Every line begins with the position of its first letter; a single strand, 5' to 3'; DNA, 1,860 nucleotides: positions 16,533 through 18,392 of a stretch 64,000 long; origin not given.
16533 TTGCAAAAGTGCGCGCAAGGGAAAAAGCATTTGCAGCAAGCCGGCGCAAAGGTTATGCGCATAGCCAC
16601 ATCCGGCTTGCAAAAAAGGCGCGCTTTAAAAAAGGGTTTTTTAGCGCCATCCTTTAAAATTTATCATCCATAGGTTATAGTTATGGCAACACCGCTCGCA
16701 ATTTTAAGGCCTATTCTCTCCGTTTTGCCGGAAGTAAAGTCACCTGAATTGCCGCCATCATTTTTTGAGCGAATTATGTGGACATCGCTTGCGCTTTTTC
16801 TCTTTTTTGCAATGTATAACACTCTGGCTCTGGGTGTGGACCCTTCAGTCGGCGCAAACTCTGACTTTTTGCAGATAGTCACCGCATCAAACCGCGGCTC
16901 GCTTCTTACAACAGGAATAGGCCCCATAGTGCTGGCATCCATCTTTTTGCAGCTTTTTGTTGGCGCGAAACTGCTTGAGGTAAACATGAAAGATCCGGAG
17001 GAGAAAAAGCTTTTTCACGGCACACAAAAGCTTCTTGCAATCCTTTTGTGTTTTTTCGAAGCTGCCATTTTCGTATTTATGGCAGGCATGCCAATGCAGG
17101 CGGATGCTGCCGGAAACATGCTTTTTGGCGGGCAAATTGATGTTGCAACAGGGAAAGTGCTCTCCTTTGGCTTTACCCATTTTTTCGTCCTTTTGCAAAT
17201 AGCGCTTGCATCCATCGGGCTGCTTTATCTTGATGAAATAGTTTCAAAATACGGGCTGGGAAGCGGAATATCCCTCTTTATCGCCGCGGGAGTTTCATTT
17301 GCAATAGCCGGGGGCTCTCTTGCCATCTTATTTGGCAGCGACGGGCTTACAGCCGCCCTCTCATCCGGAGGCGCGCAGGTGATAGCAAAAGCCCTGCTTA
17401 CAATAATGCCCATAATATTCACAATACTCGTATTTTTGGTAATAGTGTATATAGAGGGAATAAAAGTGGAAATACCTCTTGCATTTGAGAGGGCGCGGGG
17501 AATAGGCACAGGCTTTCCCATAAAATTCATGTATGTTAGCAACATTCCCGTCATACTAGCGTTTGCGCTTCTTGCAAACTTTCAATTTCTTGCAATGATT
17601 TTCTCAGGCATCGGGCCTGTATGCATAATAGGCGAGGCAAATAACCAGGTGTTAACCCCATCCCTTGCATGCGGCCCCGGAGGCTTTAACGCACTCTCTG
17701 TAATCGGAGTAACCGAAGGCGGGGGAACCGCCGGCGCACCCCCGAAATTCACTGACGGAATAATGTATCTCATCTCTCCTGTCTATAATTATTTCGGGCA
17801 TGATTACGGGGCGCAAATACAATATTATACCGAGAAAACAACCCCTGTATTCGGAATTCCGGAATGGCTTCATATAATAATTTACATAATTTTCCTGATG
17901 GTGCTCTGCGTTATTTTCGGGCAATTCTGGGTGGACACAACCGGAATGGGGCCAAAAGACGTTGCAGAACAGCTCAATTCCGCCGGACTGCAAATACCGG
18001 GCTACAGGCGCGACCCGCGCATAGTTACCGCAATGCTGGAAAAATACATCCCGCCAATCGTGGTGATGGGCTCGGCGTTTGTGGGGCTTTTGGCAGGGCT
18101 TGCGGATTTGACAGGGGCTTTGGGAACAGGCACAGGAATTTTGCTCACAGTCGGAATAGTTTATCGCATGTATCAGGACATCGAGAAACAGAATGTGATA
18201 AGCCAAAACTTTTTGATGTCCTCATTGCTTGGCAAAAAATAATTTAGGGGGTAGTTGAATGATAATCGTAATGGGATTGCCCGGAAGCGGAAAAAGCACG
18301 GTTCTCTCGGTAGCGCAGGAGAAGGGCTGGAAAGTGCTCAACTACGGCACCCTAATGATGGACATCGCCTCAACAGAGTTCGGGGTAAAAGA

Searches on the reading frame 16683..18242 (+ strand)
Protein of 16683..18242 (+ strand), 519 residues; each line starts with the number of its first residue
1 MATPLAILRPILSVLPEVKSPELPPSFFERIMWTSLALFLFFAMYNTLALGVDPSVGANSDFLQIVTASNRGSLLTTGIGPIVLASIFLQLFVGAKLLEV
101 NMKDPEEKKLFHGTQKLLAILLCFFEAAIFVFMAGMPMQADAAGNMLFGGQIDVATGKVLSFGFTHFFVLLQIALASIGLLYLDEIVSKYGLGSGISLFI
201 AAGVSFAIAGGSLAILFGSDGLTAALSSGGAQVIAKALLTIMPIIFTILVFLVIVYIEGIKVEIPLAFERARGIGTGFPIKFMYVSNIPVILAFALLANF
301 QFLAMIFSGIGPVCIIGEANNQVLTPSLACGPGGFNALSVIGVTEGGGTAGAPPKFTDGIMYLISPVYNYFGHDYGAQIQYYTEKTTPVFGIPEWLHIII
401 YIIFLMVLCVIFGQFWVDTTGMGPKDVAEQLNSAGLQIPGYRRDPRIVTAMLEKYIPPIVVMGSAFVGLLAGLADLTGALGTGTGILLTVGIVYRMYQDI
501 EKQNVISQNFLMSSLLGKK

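Call 88: search_protein_families(library=pfam, proteins=[window:16683-18242:+], max_evalue=0.00001)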
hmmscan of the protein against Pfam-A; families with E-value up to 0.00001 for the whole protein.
window:16683-18242:+ (519 aa): 1 family
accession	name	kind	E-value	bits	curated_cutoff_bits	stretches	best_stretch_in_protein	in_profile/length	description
PF00344.25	SecY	-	1.8e-61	208.6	32.2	1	73-497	1-306/306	SecY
